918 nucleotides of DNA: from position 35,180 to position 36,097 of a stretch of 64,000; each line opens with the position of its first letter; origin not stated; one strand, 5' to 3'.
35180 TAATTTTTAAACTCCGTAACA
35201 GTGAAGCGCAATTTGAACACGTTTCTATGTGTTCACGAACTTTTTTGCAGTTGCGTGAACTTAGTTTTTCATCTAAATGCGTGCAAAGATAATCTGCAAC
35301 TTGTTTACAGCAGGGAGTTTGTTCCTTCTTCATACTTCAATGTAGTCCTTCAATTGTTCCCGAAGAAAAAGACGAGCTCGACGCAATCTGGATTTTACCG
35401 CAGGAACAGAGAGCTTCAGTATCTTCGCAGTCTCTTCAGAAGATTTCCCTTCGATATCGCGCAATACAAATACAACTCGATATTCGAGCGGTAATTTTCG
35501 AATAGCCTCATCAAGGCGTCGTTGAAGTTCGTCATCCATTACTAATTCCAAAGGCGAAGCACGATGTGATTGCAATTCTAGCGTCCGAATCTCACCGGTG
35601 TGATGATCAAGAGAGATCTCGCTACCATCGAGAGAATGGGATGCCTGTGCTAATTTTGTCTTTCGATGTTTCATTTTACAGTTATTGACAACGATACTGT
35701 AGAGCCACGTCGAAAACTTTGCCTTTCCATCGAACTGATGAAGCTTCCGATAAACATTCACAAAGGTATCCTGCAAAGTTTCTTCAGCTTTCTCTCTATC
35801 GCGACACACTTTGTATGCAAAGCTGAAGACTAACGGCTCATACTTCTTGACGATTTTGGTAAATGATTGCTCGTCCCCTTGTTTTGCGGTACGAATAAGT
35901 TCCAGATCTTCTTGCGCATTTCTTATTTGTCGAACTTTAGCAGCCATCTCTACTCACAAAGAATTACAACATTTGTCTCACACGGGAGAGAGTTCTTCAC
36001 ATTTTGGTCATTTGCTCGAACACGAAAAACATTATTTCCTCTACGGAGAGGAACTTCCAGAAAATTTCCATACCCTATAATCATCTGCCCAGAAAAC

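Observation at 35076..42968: Sensor kinase without partner regulator, then a giant PKD-repeat protein translationally linked to an ECF sigma and a soluble ZAS anti-sigma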

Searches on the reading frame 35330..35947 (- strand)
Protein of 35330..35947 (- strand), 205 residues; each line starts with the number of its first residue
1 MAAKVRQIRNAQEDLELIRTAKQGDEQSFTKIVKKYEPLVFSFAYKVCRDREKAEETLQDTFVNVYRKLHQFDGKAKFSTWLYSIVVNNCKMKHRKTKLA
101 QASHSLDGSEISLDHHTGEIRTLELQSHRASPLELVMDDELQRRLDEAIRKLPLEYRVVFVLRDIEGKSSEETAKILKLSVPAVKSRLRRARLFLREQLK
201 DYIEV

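Call 4: search_protein_families(library=pfam, proteins=[window:35330-35947:-], max_evalue=0.01)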
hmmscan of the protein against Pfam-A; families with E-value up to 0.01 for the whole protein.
window:35330-35947:- (205 aa): 5 families
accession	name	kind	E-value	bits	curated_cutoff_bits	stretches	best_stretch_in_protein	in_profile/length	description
PF04542.20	Sigma70_r2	-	2.8e-18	65.9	24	1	33-98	2-69/71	Sigma-70 region 2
PF08281.18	Sigma70_r4_2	-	7.6e-17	61.1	25.7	1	143-195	2-54/54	Sigma-70, region 4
PF07638.17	Sigma70_ECF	-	5.3e-07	30.2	21.1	1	16-200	6-184/185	ECF sigma factor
PF04545.22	Sigma70_r4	-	2.4e-06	27.4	24.1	1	148-197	1-50/50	Sigma-70, region 4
PF12645.13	HTH_16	-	5e-05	23.8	22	1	16-52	2-38/65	Helix-turn-helix domain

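Call 8: find_homologous_proteins(query=window:35330-35947:-)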
Query window:35330-35947:- (205 aa): 2115 proteins with E <= 0.001 among 2321 candidates; the best 120 are listed.
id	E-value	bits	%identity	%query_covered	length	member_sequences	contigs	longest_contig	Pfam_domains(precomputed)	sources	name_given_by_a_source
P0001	1.9e-126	437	100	100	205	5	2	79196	PF07638.18,PF04545.23,PF04542.21,PF12645.14,PF08281.19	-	-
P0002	2.0e-91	323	76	100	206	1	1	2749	PF07638.18,PF04545.23,PF04542.21,PF08281.19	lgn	-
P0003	3.5e-89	315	74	97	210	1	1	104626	PF07638.18,PF04545.23,PF04542.21,PF08281.19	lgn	-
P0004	1.2e-83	297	71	93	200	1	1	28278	PF07638.18,PF04545.23,PF04542.21,PF12645.14,PF08281.19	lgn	-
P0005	1.9e-82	293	68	94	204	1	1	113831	PF07638.18,PF04542.21,PF12645.14,PF08281.19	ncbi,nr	ncbi:MAG: sigma-70 family RNA polymerase sigma factor [Bacteroidetes bacterium]|nr:sigma-70 family R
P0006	8.2e-82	291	71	95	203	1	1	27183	PF07638.18,PF04545.23,PF04542.21,PF12645.14,PF08281.19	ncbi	-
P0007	1.8e-77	277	66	94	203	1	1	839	PF07638.18,PF04545.23,PF04542.21,PF08281.19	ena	-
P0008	2.0e-77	277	70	94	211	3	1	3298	PF07638.18,PF04545.23,PF04542.21,PF08281.19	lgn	-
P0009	3.1e-77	276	66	95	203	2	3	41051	PF07638.18,PF04545.23,PF04542.21,PF08281.19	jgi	jgi:RNA polymerase sigma-70 factor (ECF subfamily)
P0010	4.9e-77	276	65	94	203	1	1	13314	PF07638.18,PF04545.23,PF04542.21,PF12645.14,PF08281.19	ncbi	-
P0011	8.0e-75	269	64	93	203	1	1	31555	PF07638.18,PF04545.23,PF04542.21,PF08281.19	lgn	-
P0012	1.2e-74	268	64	94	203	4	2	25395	PF04545.23,PF04542.21,PF08281.19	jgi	jgi:RNA polymerase sigma-70 factor (ECF subfamily)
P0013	2.7e-74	267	66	94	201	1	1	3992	PF07638.18,PF04545.23,PF04542.21,PF12645.14,PF08281.19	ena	-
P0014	4.3e-74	266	64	94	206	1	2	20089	PF07638.18,PF04545.23,PF04542.21,PF12645.14,PF08281.19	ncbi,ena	-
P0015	7.5e-74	265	67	93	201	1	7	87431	PF07638.18,PF04545.23,PF04542.21,PF12645.14,PF08281.19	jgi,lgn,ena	jgi:RNA polymerase sigma-70 factor (ECF subfamily)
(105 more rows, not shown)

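Call 10: find_related_loci(query=A1, collection=genome_contigs, flank=10000)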
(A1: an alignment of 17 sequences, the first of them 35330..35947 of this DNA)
Query A1 (205 aa) in genome_contigs; peptide patterns used: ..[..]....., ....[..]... (x = any residue, [..] = any of these).
264 stretches matched a pattern; 209 encode a relative of the query (tblastn E <= 1e-3); the best 80 are kept; 80 distinct loci.
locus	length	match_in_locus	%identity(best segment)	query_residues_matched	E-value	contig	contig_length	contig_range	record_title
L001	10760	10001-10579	68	13-205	6e-81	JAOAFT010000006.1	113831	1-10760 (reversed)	MAG: Bacteroidetes bacterium isolate SKW296 NODE_6_length_113831_cov_6.702343, whole genome shotgun sequence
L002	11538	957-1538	63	13-203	8e-81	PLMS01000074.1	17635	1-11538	MAG: Ignavibacteriae bacterium isolate fen_1299 73.20120800_E2X.46_contig_3846, whole genome shotgun sequence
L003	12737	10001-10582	63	13-203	2e-80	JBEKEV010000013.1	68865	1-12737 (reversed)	MAG: Bacteroidota bacterium isolate SPRUCE 214 SPRUCE_214_13, whole genome shotgun sequence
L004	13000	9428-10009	63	13-203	2e-79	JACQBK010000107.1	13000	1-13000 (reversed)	MAG: Ignavibacteriales bacterium isolate NC_groundwater_940_Pr1_S-0.2um_46_57 Montesol18-Sp2_coassembly_scaffold_718889,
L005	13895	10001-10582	63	13-203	2e-79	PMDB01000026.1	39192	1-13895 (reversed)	MAG: Ignavibacteriae bacterium isolate fen_1287 73.20120700_E2X.73_contig_995, whole genome shotgun sequence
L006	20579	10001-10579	65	12-203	3e-79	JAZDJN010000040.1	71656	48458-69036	MAG: bacterium isolate MEGAHIT-group-0.487 k141_18401501, whole genome shotgun sequence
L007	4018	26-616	63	8-203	4e-78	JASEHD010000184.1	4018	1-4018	MAG: Bacteroidota bacterium isolate Yes70-14 NODE_184_length_4018_cov_5.425183, whole genome shotgun sequence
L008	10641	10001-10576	63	11-202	9e-78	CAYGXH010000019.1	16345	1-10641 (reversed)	MAG TPA_asm: uncultured Chlorobiaceae bacterium isolate ERP119294_co1_130 genome assembly, contig: NODE_4561_length_1634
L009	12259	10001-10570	64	14-203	1e-77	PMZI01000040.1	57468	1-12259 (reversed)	MAG: Ignavibacteriae bacterium isolate fen_1268 73.20110800_E3D.28_contig_4330, whole genome shotgun sequence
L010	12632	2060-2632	63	16-203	1e-77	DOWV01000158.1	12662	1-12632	MAG TPA_asm: Bacteroidetes bacterium isolate UBA9647 contig_53118, whole genome shotgun sequence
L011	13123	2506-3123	61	1-205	4e-77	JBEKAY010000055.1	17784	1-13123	MAG: Bacteroidota bacterium isolate SPRUCE 123 SPRUCE_123_55, whole genome shotgun sequence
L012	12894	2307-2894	63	11-203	2e-76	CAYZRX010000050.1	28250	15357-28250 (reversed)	MAG TPA_asm: uncultured Ignavibacteriaceae bacterium isolate SRP214966_co4_379 genome assembly, contig: NODE_1199_length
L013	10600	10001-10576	61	11-202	2e-76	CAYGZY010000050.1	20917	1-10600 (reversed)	MAG TPA_asm: uncultured Chlorobiaceae bacterium isolate ERP119294_co2_531 genome assembly, contig: k141_4935436, whole g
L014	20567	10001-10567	62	17-205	4e-76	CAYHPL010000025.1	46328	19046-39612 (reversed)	MAG TPA_asm: uncultured Chitinophagales bacterium isolate ERP119705_co15_15 genome assembly, contig: NODE_516_length_463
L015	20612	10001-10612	59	4-204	1e-75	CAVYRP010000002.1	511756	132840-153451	MAG: uncultured Bacteroidetes bacterium isolate MFD05942.bin.2.234 genome assembly, contig: contig_12702, whole genome s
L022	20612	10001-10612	58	5-205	3e-74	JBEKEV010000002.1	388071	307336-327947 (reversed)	MAG: Bacteroidota bacterium isolate SPRUCE 214 SPRUCE_214_2, whole genome shotgun sequence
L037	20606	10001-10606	57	7-205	2e-72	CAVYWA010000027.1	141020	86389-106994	MAG: uncultured Bacteroidetes bacterium isolate MFD01476.bin.1.210 genome assembly, contig: contig_96687, whole genome s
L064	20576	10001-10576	57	7-203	5e-70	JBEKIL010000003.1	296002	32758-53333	MAG: Bacteroidota bacterium isolate SPRUCE 29 SPRUCE_29_3, whole genome shotgun sequence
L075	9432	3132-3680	58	17-203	4e-68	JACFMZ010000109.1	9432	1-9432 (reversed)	MAG: Bacteroidetes bacterium isolate BROCD011 NODE_4199_length_9432_cov_6.307241, whole genome shotgun sequence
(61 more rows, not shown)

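Call 17: search_protein_families(library=pfam, proteins=[L001:3487-5268:+, L003:9060-9971:+, L075:4034-4237:+, L006:11796-12278:+, L075:4254-4625:+, L075:5002-5379:+, L075:5358-5594:+, L075:4640-4876:+, L064:10897-11346:+, L037:11003-11560:+], max_evalue=0.01)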
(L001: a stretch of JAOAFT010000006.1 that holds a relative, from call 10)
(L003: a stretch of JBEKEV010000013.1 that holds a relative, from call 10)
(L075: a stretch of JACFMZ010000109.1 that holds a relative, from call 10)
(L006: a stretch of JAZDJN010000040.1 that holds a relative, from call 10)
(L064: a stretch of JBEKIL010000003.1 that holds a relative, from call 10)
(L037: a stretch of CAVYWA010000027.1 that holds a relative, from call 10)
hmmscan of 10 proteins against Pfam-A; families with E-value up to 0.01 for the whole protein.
L001:3487-5268:+ (593 aa): 4 families
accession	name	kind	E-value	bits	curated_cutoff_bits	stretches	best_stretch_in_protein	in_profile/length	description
PF09136.16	Glucodextran_B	-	9.3e-07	29.1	27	1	432-500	10-80/83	Glucodextranase, domain B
PF04773.18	FecR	-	1.1e-06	29.4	24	1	193-292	3-95/97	FecR protein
PF17936.7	Big_6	-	0.00017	22.2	27.6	1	438-496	12-77/83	Bacterial Ig domain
PF17786.7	Mannosidase_ig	-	0.0095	16.9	23.4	0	204-243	31-70/91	Mannosidase Ig/CBM-like domain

L003:9060-9971:+ (303 aa): 0 families

L075:4034-4237:+ (67 aa): 1 family
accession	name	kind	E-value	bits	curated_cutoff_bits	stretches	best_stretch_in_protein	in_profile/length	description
PF11127.14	YgaP-like_TM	-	4.8e-17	62.3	25.3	1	1-60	1-64/66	Inner membrane protein YgaP-like, transmembrane domain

L006:11796-12278:+ (160 aa): 1 family
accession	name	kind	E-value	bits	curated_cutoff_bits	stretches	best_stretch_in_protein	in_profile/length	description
PF02566.24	OsmC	-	6e-18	65.6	27.5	1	46-140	5-99/100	OsmC-like protein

L075:4254-4625:+ (123 aa): 8 families
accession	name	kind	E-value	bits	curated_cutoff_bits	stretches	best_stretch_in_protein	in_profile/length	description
PF00085.26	Thioredoxin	-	1.1e-25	90.1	23.5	1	29-112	19-102/103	Thioredoxin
PF13098.12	Thioredoxin_2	-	3.6e-07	30.9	27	1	28-110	5-103/104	Thioredoxin-like domain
PF13905.12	Thioredoxin_8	-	2e-06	28.5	27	1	32-73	5-48/94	Thioredoxin-like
PF14595.12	Thioredoxin_9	-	2.8e-06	27.7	25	1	32-104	45-119/129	Thioredoxin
PF08534.16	Redoxin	-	0.00027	21.2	26.6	1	31-73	31-75/148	Redoxin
PF00578.27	AhpC-TSA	-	0.00032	21.1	26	1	25-78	23-77/124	AhpC/TSA family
PF04756.19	OST3_OST6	-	0.0007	19.5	27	1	40-96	46-109/294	OST3 / OST6 family, transporter family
PF13728.12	TraF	-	0.0029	17.9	23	1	35-109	136-221/224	F plasmid transfer operon protein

L075:5002-5379:+ (125 aa): 1 family
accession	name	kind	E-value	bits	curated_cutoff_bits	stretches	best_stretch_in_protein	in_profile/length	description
PF00581.25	Rhodanese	-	6.1e-17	62.4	22.2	1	32-121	1-100/102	Rhodanese-like domain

L075:5358-5594:+ (78 aa): 1 family
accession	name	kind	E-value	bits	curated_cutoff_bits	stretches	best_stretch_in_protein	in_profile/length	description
PF19628.4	DUF6132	-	4.3e-08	33.1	23.2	1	18-58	13-53/60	Family of unknown function (DUF6132)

L075:4640-4876:+ (78 aa): 1 family
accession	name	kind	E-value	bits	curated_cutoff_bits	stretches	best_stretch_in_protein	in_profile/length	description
PF09723.15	Zn_ribbon_8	-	6.6e-12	45.7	34.4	1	1-42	1-41/41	Zinc ribbon domain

L064:10897-11346:+ (149 aa): 1 family
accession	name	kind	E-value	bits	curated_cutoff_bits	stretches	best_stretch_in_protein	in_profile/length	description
PF02566.24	OsmC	-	1e-13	51.9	27.5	1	49-142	6-98/100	OsmC-like protein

L037:11003-11560:+ (185 aa): 19 families
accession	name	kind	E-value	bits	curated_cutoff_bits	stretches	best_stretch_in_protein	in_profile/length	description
PF13847.12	Methyltransf_31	-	4.5e-19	69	27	1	34-154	2-127/145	Methyltransferase domain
PF08241.18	Methyltransf_11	-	9e-15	55.5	21.2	1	40-142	1-95/95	Methyltransferase domain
PF13489.12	Methyltransf_23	-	5.1e-14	52.8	27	1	19-158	6-133/164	Methyltransferase domain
PF13649.12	Methyltransf_25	-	9.4e-14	52.3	27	1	39-138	1-97/97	Methyltransferase domain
PF01209.24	Ubie_methyltran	-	4.1e-13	49.7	20.1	1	32-168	44-181/233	ubiE/COQ5 methyltransferase family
PF08242.18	Methyltransf_12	-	8.2e-11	42.9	30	1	40-140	1-98/98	Methyltransferase domain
PF01135.25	PCMT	-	1.7e-07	31.7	20.3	1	33-90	71-128/210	Protein-L-isoaspartate(D-aspartate) O-methyltransferase (PCMT)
PF13578.12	Methyltransf_24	-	3.7e-06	28.2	26.3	1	40-142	1-102/105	Methyltransferase domain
PF08704.16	GCD14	-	7.2e-06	26.3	26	1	33-134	38-135/247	tRNA methyltransferase complex GCD14 subunit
PF02475.24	TRM5-TYW2_MTfase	-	8.6e-06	26.2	28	1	31-139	32-132/164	TRM5/TYW2 methyltransferase domain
PF00398.26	RrnaAD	-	0.00025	20.7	24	1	33-86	28-79/263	Ribosomal RNA adenine dimethylase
PF01596.23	Methyltransf_3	-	0.00028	20.7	22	1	37-140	46-150/204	O-methyltransferase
PF06325.19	PrmA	-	0.00075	19.5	22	1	26-143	152-259/296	Ribosomal protein L11 methyltransferase (PrmA)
PF05175.20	MTS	-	0.00087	19.4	23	1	36-168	32-168/170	Methyltransferase small domain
PF01269.23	Fibrillarin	-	0.0013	18.4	27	1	32-84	68-120/227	Fibrillarin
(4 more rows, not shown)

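Call 18: find_encoding_contigs(protein=P0003, flank=10000, max_places=2)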
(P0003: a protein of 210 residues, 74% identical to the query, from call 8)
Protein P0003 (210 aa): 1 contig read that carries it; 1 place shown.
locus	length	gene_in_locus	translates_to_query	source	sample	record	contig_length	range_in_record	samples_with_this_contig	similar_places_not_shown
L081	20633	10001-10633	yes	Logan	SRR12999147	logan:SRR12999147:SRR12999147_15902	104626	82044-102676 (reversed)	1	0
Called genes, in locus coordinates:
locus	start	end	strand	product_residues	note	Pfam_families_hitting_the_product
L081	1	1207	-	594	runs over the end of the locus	PF07602:DUF1565 (weak), PF22842:Pel9A-like_beta_helix, PF13229:Beta_helix, PF18962:Por_Secre_tail (weak)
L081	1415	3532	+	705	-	PF00672:HAMP (weak), PF00512:HisKA, PF13581:HATPase_c_2 (faint), PF02518:HATPase_c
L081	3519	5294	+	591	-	PF04773:FecR, PF17936:Big_6 (faint)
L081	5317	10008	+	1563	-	PF18911:PKD_4, PF00801:PKD, PF18911:PKD_4, PF18911:PKD_4, PF00801:PKD, PF18911:PKD_4, PF00801:PKD, PF18911:PKD_4, +8 more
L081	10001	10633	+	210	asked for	PF07638:Sigma70_ECF (weak), PF04542:Sigma70_r2, PF08281:Sigma70_r4_2, PF04545:Sigma70_r4 (weak)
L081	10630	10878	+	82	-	PF13490:zf-HC2 (weak)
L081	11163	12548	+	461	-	PF12708:Pect-lyase_RHGA_epim (weak), PF00295:Glyco_hydro_28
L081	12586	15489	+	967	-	PF13620:CarboxypepD_reg, PF13715:CarbopepD_reg_2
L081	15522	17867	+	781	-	-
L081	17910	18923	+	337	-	PF03349:Toluene_X (faint), PF19572:PorV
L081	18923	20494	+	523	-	-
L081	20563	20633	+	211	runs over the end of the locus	-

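Call 19: find_encoding_contigs(protein=P0004, flank=10000, max_places=2)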
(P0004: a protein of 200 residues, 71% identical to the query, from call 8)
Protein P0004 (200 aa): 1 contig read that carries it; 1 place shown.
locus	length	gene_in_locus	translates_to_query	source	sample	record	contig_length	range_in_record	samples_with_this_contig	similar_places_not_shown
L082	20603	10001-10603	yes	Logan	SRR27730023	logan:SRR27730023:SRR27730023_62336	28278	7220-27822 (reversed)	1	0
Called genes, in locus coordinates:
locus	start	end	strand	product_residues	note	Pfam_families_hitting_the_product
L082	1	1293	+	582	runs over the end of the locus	?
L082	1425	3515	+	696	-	PF00512:HisKA, PF02518:HATPase_c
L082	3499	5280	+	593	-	PF04773:FecR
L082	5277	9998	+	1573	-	PF18911:PKD_4, PF00801:PKD, PF18911:PKD_4, PF18911:PKD_4, PF18911:PKD_4, PF00801:PKD, PF18911:PKD_4, PF00801:PKD, +12 more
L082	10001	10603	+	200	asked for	PF07638:Sigma70_ECF, PF12645:HTH_16 (weak), PF04542:Sigma70_r2, PF08281:Sigma70_r4_2, PF04545:Sigma70_r4 (weak)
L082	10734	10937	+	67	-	-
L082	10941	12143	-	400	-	PF00155:Aminotran_1_2, PF12897:Asp_aminotransf (faint)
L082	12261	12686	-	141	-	PF01842:ACT (weak), PF13840:ACT_7 (faint), PF19571:ACT_8, PF22629:ACT_AHAS_ss (weak)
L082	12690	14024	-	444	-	PF00501:AMP-binding, PF14535:AMP-binding_C_2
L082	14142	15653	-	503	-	PF04616:Glyco_hydro_43, PF17851:GH43_C2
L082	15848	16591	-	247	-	PF07021:MetW, PF13489:Methyltransf_23, PF08241:Methyltransf_11, PF08242:Methyltransf_12, PF13649:Methyltransf_25, PF13847:Methyltransf_31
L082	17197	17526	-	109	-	-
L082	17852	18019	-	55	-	-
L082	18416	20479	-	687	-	PF02012:BNR (faint), PF15902:Sortilin-Vps10, PF18962:Por_Secre_tail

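Call 20: find_encoding_contigs(protein=P0006, flank=10000, max_places=2)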
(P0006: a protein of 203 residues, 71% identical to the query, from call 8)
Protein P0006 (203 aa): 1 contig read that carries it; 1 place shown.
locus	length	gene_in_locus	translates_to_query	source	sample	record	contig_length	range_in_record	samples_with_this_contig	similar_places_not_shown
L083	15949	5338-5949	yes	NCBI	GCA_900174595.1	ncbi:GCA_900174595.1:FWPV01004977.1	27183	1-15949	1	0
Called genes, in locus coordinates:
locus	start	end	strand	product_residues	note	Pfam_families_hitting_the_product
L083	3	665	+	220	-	?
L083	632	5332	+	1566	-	PF18911:PKD_4, PF00801:PKD, PF18911:PKD_4, PF00801:PKD, PF18911:PKD_4, PF00801:PKD, PF18911:PKD_4, PF00801:PKD, +9 more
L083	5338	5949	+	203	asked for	PF07638:Sigma70_ECF, PF12645:HTH_16 (faint), PF04542:Sigma70_r2, PF08281:Sigma70_r4_2, PF04545:Sigma70_r4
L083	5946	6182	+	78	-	-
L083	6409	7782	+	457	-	PF12708:Pect-lyase_RHGA_epim, PF00295:Glyco_hydro_28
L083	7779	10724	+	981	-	PF13620:CarboxypepD_reg, PF13715:CarbopepD_reg_2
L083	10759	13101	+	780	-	-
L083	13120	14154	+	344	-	PF19572:PorV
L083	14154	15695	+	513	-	-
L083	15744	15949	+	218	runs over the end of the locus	-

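Call 34: search_solved_structures(query=window:35330-35947:-, max_evalue=0.001, show_alignments=0)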
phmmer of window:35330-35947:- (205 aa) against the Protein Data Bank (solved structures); distinct sequences matched with E-value up to 0.001: 25.
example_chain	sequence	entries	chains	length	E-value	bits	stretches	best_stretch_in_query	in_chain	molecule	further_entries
5wuq_A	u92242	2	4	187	1.1e-22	83.9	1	18-201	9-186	ECF RNA polymerase sigma factor SigW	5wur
8z6g_B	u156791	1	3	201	1.8e-22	83.2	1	11-199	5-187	RNA polymerase sigma factor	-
6in7_B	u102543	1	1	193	1.9e-22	83.1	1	12-199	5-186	RNA polymerase sigma-H factor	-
1or7_A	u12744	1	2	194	1.2e-18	70.7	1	14-198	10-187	RNA polymerase sigma-E factor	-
6jbq_F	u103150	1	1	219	1.7e-18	70.2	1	14-198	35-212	ECF RNA polymerase sigma-E factor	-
7qh5_A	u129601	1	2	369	8.9e-16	61.4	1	19-200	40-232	RNA polymerase sigma factor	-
9m9d_F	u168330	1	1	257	5e-14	55.7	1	24-200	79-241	ECF RNA polymerase sigma factor SigE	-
9m9e_F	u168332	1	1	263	5.4e-14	55.6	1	24-200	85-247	ECF RNA polymerase sigma factor SigE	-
9m98_F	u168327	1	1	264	5.5e-14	55.6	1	24-200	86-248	ECF RNA polymerase sigma factor SigE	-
5zx2_F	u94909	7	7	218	4.9e-13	52.4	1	40-201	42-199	ECF RNA polymerase sigma factor SigH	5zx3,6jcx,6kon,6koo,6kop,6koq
4cxf_A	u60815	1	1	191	1.1e-10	44.8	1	16-196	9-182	RNA POLYMERASE SIGMA FACTOR CNRH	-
6jcy_F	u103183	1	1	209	1.7e-10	44.2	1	40-201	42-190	ECF RNA polymerase sigma factor SigH,ECF RNA polymerase sigma factor SigE,ECF RNA polymera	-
5or5_A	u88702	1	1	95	2.6e-10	43.6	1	14-91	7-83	ECF RNA polymerase sigma-E factor,ECF RNA polymerase sigma factor SigW,ECF RNA polymerase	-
2map_A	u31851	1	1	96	4.8e-09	39.4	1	14-91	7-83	RNA polymerase sigma factor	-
2mao_A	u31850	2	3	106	5.2e-09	39.3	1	14-91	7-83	RNA polymerase sigma factor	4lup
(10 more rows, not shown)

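Call 38: search_protein_families(library=ncbifam, proteins=[window:35330-35947:-, L081:3519-5294:+], max_evalue=0.001)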
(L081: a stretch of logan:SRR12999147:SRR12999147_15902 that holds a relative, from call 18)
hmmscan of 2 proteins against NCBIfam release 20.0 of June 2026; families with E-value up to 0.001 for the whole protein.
window:35330-35947:- (205 aa): 94 families (the best 25 are shown)
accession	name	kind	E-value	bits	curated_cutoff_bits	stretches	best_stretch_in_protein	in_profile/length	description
NF008888.0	PRK11922.1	equivalog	3.6e-45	154.4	204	1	8-204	11-201/231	RNA polymerase sigma factor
NF007223.0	PRK09641.1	equivalog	3.2e-38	131.5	209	1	16-201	7-186/187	RNA polymerase sigma factor SigW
NF007225.0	PRK09643.1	equivalog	1.1e-34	120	190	1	10-201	10-184/204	RNA polymerase sigma factor SigM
NF009166.1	PRK12513.1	equivalog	5.2e-34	117.7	206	1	10-202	5-189/193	RNA polymerase sigma factor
TIGR02937.1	sigma70-ECF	superfamily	2.4e-31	108.6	42.9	1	29-199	3-165/165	sigma-70 family RNA polymerase sigma factor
TIGR02939.1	RpoE_Sigma70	equivalog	2.9e-31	108.9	236.15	1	11-200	4-187/190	RNA polymerase sigma factor RpoE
NF004113.0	PRK05602.1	equivalog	3.2e-31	108.6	208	1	6-201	24-203/211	RNA polymerase sigma factor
NF009171.0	PRK12518.1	equivalog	6.1e-31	107.7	208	1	4-200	4-185/191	RNA polymerase sigma factor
TIGR02948.1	SigW_bacill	equivalog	1.9e-30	106.3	243.1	1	16-201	7-186/187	RNA polymerase sigma factor SigW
TIGR02985.1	Sig70_bacteroi1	subfamily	5.9e-30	104.6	126.4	1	27-199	1-162/162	RNA polymerase sigma-70 factor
NF007216.0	PRK09638.1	equivalog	3.2e-27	95.4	194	1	12-201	3-176/180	RNA polymerase sigma factor SigY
NF006089.0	PRK08241.1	subfamily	5.6e-26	91.4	240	1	12-198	7-203/343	RNA polymerase subunit sigma-70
NF006930.0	PRK09415.1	subfamily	1e-25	90.6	198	1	22-201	11-177/179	RNA polymerase factor sigma C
NF058625.1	sigma_PG0214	equivalog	1.7e-23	83.2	130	1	26-201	3-163/170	GFO_1088 family ECF-type sigma factor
NF009190.0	PRK12538.1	equivalog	1.2e-22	80.8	303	1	12-200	48-220/233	RNA polymerase sigma factor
TIGR02947.1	SigH_actino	hypoth_equivalog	3e-19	69.4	251.55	1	26-203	10-183/193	RNA polymerase sigma-70 factor, TIGR02947 family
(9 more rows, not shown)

L081:3519-5294:+ (591 aa): 1 family
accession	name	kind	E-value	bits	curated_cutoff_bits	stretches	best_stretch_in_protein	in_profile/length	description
NF047849.1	Lsa33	exception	1.3e-06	27.9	420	1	183-296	52-166/310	surface adhesin Lsa33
